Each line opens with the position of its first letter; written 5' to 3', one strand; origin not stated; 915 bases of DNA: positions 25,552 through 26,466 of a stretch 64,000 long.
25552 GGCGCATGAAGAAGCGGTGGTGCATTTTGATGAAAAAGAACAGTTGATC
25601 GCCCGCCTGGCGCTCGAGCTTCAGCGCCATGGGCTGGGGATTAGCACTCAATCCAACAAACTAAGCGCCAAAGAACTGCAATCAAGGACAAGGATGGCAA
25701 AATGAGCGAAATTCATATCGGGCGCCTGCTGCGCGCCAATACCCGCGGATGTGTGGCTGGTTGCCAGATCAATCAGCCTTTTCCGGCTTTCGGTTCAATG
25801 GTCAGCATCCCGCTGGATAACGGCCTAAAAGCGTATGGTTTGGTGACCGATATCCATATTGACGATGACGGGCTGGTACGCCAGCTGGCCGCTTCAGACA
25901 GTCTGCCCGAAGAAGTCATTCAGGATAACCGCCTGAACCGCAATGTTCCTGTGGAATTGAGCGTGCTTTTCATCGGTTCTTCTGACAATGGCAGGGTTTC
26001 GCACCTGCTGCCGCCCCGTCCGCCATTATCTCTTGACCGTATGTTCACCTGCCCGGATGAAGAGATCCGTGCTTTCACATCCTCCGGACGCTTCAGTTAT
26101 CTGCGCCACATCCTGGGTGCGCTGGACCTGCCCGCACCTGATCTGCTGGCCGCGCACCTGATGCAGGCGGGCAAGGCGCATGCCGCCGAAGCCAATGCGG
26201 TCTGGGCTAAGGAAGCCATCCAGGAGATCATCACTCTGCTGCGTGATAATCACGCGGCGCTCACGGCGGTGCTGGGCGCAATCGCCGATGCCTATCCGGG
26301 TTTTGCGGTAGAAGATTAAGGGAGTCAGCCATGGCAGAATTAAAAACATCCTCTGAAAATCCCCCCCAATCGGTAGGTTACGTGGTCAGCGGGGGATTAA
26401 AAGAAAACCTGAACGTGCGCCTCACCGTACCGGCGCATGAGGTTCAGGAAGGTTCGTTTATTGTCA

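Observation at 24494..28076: Stand-alone operon: NurA-like nuclease, orphan HAS-barrel-like protein and HerA/FtsK-type ATPase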

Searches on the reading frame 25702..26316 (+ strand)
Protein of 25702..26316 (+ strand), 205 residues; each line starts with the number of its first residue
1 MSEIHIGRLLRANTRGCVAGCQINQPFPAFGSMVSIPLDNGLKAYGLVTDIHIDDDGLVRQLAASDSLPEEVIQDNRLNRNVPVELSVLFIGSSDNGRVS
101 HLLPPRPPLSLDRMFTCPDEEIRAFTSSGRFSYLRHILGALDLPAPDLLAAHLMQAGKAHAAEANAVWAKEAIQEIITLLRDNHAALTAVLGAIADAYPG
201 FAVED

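Call 3: search_protein_families(library=pfam, proteins=[window:25702-26316:+], max_evalue=1)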
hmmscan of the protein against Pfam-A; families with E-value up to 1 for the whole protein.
window:25702-26316:+ (205 aa): 0 families

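Call 4: search_protein_families(library=ncbifam, proteins=[window:25702-26316:+], max_evalue=1)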
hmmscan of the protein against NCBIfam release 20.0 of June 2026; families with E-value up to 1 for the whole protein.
window:25702-26316:+ (205 aa): 0 families

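Call 5: search_protein_families(library=padloc, proteins=[window:25702-26316:+], max_evalue=1)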
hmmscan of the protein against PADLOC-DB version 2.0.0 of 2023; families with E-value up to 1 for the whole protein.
window:25702-26316:+ (205 aa): 0 families

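Call 8: find_homologous_proteins(query=window:25702-26316:+, max_evalue=0.001)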
Query window:25702-26316:+ (205 aa): 5528 proteins with E <= 0.001 among 6218 candidates; the best 120 are listed.
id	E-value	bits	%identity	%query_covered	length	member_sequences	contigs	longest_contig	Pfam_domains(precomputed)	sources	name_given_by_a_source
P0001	2.5e-128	444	99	100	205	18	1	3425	-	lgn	-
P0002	3.8e-121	420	92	100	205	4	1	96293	-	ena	-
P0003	1.2e-116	406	88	100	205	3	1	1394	-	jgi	-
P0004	2.2e-115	402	88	100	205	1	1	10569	-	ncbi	-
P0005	1.6e-114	399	87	100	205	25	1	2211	-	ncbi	-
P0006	9.6e-114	396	88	100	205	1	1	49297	-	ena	-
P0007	1.3e-113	396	87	100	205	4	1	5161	-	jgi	jgi:hypothetical protein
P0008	2.8e-111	388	85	100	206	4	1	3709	-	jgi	jgi:hypothetical protein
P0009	1.4e-110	386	85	100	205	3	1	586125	-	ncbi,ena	-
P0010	1.2e-109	383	84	100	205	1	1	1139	-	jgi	jgi:hypothetical protein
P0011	1.2e-108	380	84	100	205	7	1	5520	-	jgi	jgi:hypothetical protein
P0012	2.1e-108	379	81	100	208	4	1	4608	-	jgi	jgi:hypothetical protein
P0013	2.0e-105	369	80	100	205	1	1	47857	-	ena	-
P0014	2.7e-104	365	78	100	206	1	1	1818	-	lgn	-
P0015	4.2e-102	358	80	100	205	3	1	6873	-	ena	-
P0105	1.1e-72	262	63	96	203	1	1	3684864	-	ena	-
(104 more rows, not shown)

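Call 11: find_encoding_contigs(protein=P0105, flank=8000, max_places=2)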
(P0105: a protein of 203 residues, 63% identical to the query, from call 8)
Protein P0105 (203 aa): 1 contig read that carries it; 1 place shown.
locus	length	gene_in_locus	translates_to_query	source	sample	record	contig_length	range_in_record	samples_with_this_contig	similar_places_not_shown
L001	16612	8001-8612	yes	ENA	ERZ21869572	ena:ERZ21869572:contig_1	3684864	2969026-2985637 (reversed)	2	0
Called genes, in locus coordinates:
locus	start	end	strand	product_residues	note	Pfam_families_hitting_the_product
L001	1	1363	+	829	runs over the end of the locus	PF17764:PriA_3primeBD, PF00270:DEAD, PF04851:ResIII, PF18319:Zn_ribbon_PriA, PF00271:Helicase_C (weak), PF18074:PriA_C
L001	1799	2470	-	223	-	PF00072:Response_reg, PF08281:Sigma70_r4_2, PF00196:GerE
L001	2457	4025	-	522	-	PF07730:HisKA_3, PF02518:HATPase_c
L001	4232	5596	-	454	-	PF11258:DUF3048, PF17479:DUF3048_C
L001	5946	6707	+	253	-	-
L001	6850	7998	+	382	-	PF09376:NurA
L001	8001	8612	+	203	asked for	-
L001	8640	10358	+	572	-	PF01935:DUF87, PF13401:AAA_22 (faint)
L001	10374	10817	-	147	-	PF02681:DUF212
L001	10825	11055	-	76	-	PF02609:Exonuc_VII_S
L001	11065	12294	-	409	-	PF13742:tRNA_anti_2, PF01336:tRNA_anti-codon, PF02601:Exonuc_VII_L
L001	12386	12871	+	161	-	PF04677:CwfJ_C_1 (weak), PF11969:DcpS_C (weak), PF01230:HIT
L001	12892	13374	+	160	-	PF00583:Acetyltransf_1, PF13673:Acetyltransf_10 (weak), PF13508:Acetyltransf_7, PF08445:FR47 (weak)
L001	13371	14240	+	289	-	PF02475:TRM5-TYW2_MTfase (weak), PF05050:Methyltransf_21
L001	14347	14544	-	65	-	PF04024:PspC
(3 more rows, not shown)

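Call 12: find_encoding_contigs(protein=P0009, flank=8000, max_places=2)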
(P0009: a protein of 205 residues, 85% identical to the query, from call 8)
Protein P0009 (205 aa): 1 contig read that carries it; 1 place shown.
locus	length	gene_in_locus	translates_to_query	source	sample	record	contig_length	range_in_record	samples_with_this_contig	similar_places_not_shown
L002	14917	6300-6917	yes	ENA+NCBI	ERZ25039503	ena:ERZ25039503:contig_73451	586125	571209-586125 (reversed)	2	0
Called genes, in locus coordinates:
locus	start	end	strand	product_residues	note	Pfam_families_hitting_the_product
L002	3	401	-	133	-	?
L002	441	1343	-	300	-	PF02896:PEP-utilizers_C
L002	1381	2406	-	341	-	PF01326:PPDK_N, PF00391:PEP-utilizers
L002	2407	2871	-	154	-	PF01326:PPDK_N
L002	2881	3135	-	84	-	PF05161:MOFRL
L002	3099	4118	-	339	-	PF13660:DUF4147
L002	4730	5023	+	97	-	-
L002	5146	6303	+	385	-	PF09376:NurA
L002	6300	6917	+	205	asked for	-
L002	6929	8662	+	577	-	PF01935:DUF87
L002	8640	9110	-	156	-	PF02681:DUF212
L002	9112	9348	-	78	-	PF02609:Exonuc_VII_S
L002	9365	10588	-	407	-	PF13742:tRNA_anti_2, PF01336:tRNA_anti-codon, PF02601:Exonuc_VII_L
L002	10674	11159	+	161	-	PF04677:CwfJ_C_1 (weak), PF01230:HIT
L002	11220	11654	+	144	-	PF00583:Acetyltransf_1, PF13673:Acetyltransf_10 (weak), PF13508:Acetyltransf_7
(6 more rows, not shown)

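Call 17: search_solved_structures(query=window:25702-26316:+, max_evalue=10)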
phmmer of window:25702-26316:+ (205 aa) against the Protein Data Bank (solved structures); distinct sequences matched with E-value up to 10: 1.
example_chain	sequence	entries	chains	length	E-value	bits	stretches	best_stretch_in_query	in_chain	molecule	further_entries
22zw_A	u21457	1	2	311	1.1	12.3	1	102-151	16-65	Major capsid protein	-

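Call 18: search_protein_representatives(protein=window:25702-26316:+)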
Query: 205 residues. Proteins with E-value up to 0.001 (for the whole library): 367; up to 1e-10: 197; up to 1e-30: 39. The best 150 are listed.
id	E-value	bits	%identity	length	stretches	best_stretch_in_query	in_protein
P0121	8.5e-67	241.3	56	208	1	2-199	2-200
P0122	3.5e-60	219.7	54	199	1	1-196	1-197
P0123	1.0e-55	205.1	51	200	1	4-196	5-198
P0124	3.3e-53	196.9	59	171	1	33-197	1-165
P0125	8.0e-53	195.6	46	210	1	1-203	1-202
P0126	1.3e-52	195.0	51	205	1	3-195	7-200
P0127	2.5e-51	190.7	52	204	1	6-200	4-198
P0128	1.4e-50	188.4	54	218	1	37-198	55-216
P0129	6.2e-50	186.2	48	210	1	3-197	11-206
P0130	1.3e-46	175.4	42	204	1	3-198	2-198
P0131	1.7e-46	175.0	61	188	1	4-140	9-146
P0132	5.3e-46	173.4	44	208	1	4-196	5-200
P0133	2.7e-45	171.1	46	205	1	6-198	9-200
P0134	5.8e-45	170.0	53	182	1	1-169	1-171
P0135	7.8e-45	169.6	58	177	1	1-139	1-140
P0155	1.2e-31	126.5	40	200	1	4-193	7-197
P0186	3.8e-24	102.0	38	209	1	5-195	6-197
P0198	6.9e-22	94.7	32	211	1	5-196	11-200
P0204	8.6e-21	91.1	33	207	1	3-196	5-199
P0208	1.3e-20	90.5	32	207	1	6-199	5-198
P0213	4.6e-20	88.7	30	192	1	6-187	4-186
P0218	2.7e-19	86.2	29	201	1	5-184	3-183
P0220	4.8e-19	85.4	32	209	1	4-200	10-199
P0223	1.3e-18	84.0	34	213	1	4-195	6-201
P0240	2.3e-17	79.9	31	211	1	4-199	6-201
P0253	3.8e-16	75.9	31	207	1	6-197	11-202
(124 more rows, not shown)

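Call 22: find_related_loci(query=A2, collection=genome_contigs, flank=6000)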
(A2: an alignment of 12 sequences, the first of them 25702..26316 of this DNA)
Query A2 (205 aa) in genome_contigs; peptide patterns used: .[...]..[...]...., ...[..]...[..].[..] (x = any residue, [..] = any of these).
600 stretches matched a pattern (row limit reached: there are more); 545 encode a relative of the query (tblastn E <= 1e-3); the best 80 are kept; 80 distinct loci.
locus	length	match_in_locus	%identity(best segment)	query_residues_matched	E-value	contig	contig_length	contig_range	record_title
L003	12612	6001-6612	85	1-204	1e-109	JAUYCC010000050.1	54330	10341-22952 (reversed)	MAG: Pelolinea sp. isolate C20_concoct.bin.94 C20_k141_565967, whole genome shotgun sequence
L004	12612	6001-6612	85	1-204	1e-108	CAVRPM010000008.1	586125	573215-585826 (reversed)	MAG: uncultured Chloroflexia bacterium isolate MFD02979.bin.2.118 genome assembly, contig: contig_73451, whole genome sh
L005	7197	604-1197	68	1-201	2e-80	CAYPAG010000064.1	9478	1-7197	MAG TPA_asm: uncultured Pelolinea sp. isolate binchicken_co27_376 genome assembly, contig: NODE_12808_length_9478_cov_8.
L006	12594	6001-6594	62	1-199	6e-76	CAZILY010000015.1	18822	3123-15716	MAG TPA_asm: uncultured Pelolinea sp. isolate binchicken_co181_41 genome assembly, contig: NODE_4714_length_18822_cov_9.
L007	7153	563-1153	59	1-198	2e-75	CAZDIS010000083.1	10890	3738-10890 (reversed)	MAG TPA_asm: uncultured Pelolinea sp. isolate SRP141376_co2_399 genome assembly, contig: NODE_11501_length_10890_cov_4.6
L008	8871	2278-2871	63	1-199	2e-74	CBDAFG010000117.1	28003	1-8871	MAG: uncultured Pelolinea sp. isolate MAG_106 genome assembly, contig: k141_380925, whole genome shotgun sequence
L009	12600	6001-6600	57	1-199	6e-74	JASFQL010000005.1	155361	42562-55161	MAG: Anaerolineales bacterium isolate D0819S20remetaG_Bin_326 D0819S20remetaG_FD_scaffold_17_c1, whole genome shotgun se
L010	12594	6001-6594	58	1-197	9e-74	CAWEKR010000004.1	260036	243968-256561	MAG: uncultured Chloroflexia bacterium isolate MFD05942.bin.3.255 genome assembly, contig: contig_20104, whole genome sh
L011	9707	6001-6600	57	1-199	7e-73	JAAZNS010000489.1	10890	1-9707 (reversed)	MAG: Chloroflexota bacterium isolate AS27yjCOA_192 192713_AS27, whole genome shotgun sequence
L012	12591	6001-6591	62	1-198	1e-72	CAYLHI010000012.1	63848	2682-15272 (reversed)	MAG TPA_asm: uncultured Pelolinea sp. isolate binchicken_co116_379 genome assembly, contig: NODE_294_length_63848_cov_14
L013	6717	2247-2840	60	1-199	1e-71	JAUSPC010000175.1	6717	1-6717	MAG: Pelolinea sp. isolate E21_metabat.bin.31 E21_k141_135199, whole genome shotgun sequence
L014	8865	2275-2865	60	1-198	3e-71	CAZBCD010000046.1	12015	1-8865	MAG TPA_asm: uncultured Pelolinea sp. isolate binchicken_co97_170 genome assembly, contig: NODE_21025_length_12015_cov_6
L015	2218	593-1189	57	1-198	4e-73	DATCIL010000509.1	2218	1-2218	MAG TPA_asm: Anaerolineales bacterium isolate SMAG_U7858 k141_486329, whole genome shotgun sequence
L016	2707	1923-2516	56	1-197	4e-72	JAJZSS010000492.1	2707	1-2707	MAG: Chloroflexota bacterium isolate SKS3.bin4 NODE_64148_length_2707_cov_0.975969, whole genome shotgun sequence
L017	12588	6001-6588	56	4-198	1e-70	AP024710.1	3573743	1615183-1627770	Leptolinea sp. HRD-7 DNA, complete genome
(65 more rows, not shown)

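Call 29: find_homologous_proteins(query=P0155, max_evalue=0.001)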
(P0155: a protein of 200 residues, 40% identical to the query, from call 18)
Query P0155 (200 aa): 834 proteins with E <= 0.001 among 1641 candidates; the best 120 are listed.
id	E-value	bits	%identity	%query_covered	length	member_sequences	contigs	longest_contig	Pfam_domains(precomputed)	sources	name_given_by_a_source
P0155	3.1e-125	433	100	100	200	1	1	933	-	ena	-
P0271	6.8e-95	334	83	100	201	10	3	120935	-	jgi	-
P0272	8.1e-94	331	80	100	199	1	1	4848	-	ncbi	-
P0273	8.9e-88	311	71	98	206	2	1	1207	-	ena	-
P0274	9.9e-85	301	70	89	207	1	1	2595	-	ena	-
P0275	2.2e-84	300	69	98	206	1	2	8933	-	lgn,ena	-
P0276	4.1e-82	293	67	97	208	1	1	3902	-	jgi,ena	-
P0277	1.5e-81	291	67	98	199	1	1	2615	-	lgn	-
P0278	4.9e-81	289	66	100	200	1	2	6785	-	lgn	-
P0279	3.4e-78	280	67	97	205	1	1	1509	-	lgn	-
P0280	5.1e-78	279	67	96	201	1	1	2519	-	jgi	jgi:hypothetical protein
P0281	6.9e-78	279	65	97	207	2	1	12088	-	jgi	-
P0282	2.4e-77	277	66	96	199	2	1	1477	-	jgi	jgi:hypothetical protein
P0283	4.6e-76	273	66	97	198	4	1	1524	-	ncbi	-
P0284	1.3e-75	271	68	96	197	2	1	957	-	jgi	jgi:hypothetical protein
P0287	6.0e-68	246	61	96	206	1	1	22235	-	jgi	jgi:predicted RNA-binding protein with RPS1 domain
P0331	2.3e-57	212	55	96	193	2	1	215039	-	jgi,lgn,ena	-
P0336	4.4e-57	211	50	97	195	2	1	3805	-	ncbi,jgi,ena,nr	ncbi:MAG TPA: hypothetical protein ENG33_00445 [Chloroflexi bacterium]|nr:hypothetical protein [Chlo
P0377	5.2e-56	208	53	99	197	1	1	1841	PF09378.17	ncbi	-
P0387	8.0e-56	207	54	99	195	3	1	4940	-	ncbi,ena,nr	ncbi:MAG TPA: hypothetical protein VMP08_10355 [Anaerolineae bacterium]|nr:hypothetical protein [Ana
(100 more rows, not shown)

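Call 30: search_protein_families(library=pfam, alignment_id=A1, max_evalue=1)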
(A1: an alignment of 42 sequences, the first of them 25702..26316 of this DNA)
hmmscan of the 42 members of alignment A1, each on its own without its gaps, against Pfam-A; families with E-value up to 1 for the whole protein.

A. member 1, window:25702-26316:+ (205 aa): 0 families

B. families by the number of members that match (of 42 scanned): 17 families
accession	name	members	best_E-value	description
PF09378.16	HAS-barrel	13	0.00034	HAS barrel domain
PF15023.12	DUF4523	1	0.0036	Protein of unknown function (DUF4523)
PF17764.6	PriA_3primeBD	1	0.0098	3'DNA-binding domain (3'BD)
PF24364.1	DUF7520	1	0.019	Family of unknown function (DUF7520)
PF14127.11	DUF4294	1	0.025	Domain of unknown function (DUF4294)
PF09280.16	XPC-binding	1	0.058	XPC-binding domain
PF00875.24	DNA_photolyase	1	0.061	DNA photolyase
PF19718.4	USP47_C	1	0.069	Ubiquitin carboxyl-terminal hydrolase 47 C-terminal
PF07981.16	Plasmod_MYXSPDY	1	0.085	Plasmodium repeat_MYXSPDY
PF02002.24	TFIIE_alpha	1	0.12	TFIIE alpha subunit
PF10004.14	DUF2247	1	0.14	Uncharacterized protein conserved in bacteria (DUF2247)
PF11113.13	Phage_head_chap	1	0.19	Head assembly gene product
PF12896.12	ANAPC4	1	0.2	Anaphase-promoting complex, cyclosome, subunit 4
PF22688.2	Hda_lid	1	0.21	Hda, lid domain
PF17782.7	DprA_WH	1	0.21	DprA winged helix domain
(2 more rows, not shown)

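Call 31: search_protein_families(library=pfam, proteins=[P0377, P0287, P0155, P0271, P0336, P0387], max_evalue=1)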
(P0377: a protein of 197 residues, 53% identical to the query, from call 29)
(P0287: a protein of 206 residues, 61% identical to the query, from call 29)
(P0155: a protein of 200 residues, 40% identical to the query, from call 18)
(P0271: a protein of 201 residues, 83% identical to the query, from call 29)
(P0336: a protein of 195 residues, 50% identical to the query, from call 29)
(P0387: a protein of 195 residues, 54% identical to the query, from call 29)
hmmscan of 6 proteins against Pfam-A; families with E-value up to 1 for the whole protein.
P0377 (197 aa): 1 family
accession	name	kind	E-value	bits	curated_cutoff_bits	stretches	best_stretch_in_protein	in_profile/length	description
PF09378.16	HAS-barrel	-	2.3e-05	24.8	25.2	1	8-92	1-78/90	HAS barrel domain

P0287 (206 aa): 1 family
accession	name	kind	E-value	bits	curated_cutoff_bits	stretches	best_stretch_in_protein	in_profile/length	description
PF09378.16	HAS-barrel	-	0.051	14.1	25.2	1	33-66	16-49/90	HAS barrel domain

P0155 (200 aa): 1 family
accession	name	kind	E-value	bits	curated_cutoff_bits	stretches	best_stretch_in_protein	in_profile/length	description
PF09378.16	HAS-barrel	-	0.0046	17.5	25.2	1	9-72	5-71/90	HAS barrel domain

P0271 (201 aa): 0 families

P0336 (195 aa): 1 family
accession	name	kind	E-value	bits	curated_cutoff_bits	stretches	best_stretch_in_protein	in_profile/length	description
PF09378.16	HAS-barrel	-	0.0011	19.5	25.2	1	5-51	1-45/90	HAS barrel domain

P0387 (195 aa): 1 family
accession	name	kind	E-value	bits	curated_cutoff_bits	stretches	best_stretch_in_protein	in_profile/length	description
PF20131.4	MC3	-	0.14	12.1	23.2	1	77-137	29-89/159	ABC-three component (ABC-3C) system Middle Component 3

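Call 34: find_encoding_contigs(protein=P0331, flank=7000, max_places=2)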
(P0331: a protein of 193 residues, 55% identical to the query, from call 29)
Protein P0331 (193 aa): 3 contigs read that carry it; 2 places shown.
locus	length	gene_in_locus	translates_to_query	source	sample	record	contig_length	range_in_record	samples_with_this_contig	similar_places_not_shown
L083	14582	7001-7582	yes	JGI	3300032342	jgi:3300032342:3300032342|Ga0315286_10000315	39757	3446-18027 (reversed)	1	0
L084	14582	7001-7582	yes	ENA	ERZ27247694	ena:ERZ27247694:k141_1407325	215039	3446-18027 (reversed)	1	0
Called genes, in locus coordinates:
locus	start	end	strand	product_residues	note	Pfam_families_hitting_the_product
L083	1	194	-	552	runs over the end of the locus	PF02538:Hydantoinase_B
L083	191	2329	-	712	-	PF05378:Hydant_A_N, PF01968:Hydantoinase_A, PF19278:Hydant_A_C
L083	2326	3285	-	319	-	PF25231:DUF7847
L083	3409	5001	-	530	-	PF00117:GATase, PF07722:Peptidase_C26, PF02540:NAD_synthase (faint), PF00958:GMP_synt_C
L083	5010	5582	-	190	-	PF00156:Pribosyltran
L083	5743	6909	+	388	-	PF09376:NurA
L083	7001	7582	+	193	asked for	-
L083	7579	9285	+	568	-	PF01935:DUF87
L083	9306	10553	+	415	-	-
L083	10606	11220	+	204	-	PF02511:Thy1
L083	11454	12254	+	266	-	PF19293:CdaA_N (weak), PF02457:DAC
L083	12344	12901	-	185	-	PF08534:Redoxin, PF00578:AhpC-TSA, PF13098:Thioredoxin_2, PF00085:Thioredoxin (weak), PF13905:Thioredoxin_8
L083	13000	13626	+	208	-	-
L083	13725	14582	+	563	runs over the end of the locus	PF03853:YjeF_N, PF01256:Carb_kinase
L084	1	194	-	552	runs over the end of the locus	PF02538:Hydantoinase_B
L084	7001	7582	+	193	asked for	-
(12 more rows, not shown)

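Call 35: find_encoding_contigs(protein=P0271, flank=7000, max_places=2)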
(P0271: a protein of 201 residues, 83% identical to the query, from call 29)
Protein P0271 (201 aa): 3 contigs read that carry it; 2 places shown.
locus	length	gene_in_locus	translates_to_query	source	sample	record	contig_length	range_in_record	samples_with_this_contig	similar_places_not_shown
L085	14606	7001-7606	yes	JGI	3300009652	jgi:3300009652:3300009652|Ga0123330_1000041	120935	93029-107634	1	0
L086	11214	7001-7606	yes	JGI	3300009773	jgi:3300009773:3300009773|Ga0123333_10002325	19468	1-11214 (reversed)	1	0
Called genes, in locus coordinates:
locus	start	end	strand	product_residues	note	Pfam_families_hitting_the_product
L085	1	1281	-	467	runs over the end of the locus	PF00890:FAD_binding_2 (faint), PF01134:GIDA (faint), PF01266:DAO (faint), PF01494:FAD_binding_3 (faint), PF01946:Thi4 (faint), PF03486:HI0933_like (faint), PF07992:Pyr_redox_2 (faint), PF21688:FAD-depend_C, +1 more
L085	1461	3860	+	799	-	-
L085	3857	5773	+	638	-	PF00009:GTP_EFTU, PF01926:MMR_HSR1 (faint), PF03144:GTP_EFTU_D2, PF25461:Beta-barrel_SelB, PF09106:WHD_2nd_SelB, PF09107:WHD_3rd_SelB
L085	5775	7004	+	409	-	PF09376:NurA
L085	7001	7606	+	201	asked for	-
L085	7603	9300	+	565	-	PF09378:HAS-barrel (weak), PF01935:DUF87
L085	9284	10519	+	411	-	PF00149:Metallophos, PF12850:Metallophos_2 (faint)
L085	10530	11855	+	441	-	PF02056:Glyco_hydro_4, PF11975:Glyco_hydro_4C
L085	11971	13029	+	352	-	PF00154:RecA_N, PF06745:ATPase, PF08423:Rad51, PF27531:MT3502_N (weak), PF21096:RecA_C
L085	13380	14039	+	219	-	PF27462:RecX_N, PF21982:RecX_HTH1, PF02631:RecX_HTH2, PF21981:RecX_HTH3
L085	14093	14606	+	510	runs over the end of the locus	PF12072:RNase_Y_N, PF00013:KH_1, PF22891:KH_PNO1_2nd (weak), PF01966:HD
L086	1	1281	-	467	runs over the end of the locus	PF00890:FAD_binding_2 (faint), PF01134:GIDA (faint), PF01266:DAO (faint), PF01494:FAD_binding_3 (faint), PF01946:Thi4 (faint), PF03486:HI0933_like (faint), PF07992:Pyr_redox_2 (faint), PF21688:FAD-depend_C, +1 more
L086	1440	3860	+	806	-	-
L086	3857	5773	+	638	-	PF00009:GTP_EFTU, PF01926:MMR_HSR1 (faint), PF03144:GTP_EFTU_D2, PF25461:Beta-barrel_SelB, PF09106:WHD_2nd_SelB, PF09107:WHD_3rd_SelB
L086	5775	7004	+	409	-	PF09376:NurA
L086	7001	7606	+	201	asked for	-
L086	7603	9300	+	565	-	PF09378:HAS-barrel (weak), PF01935:DUF87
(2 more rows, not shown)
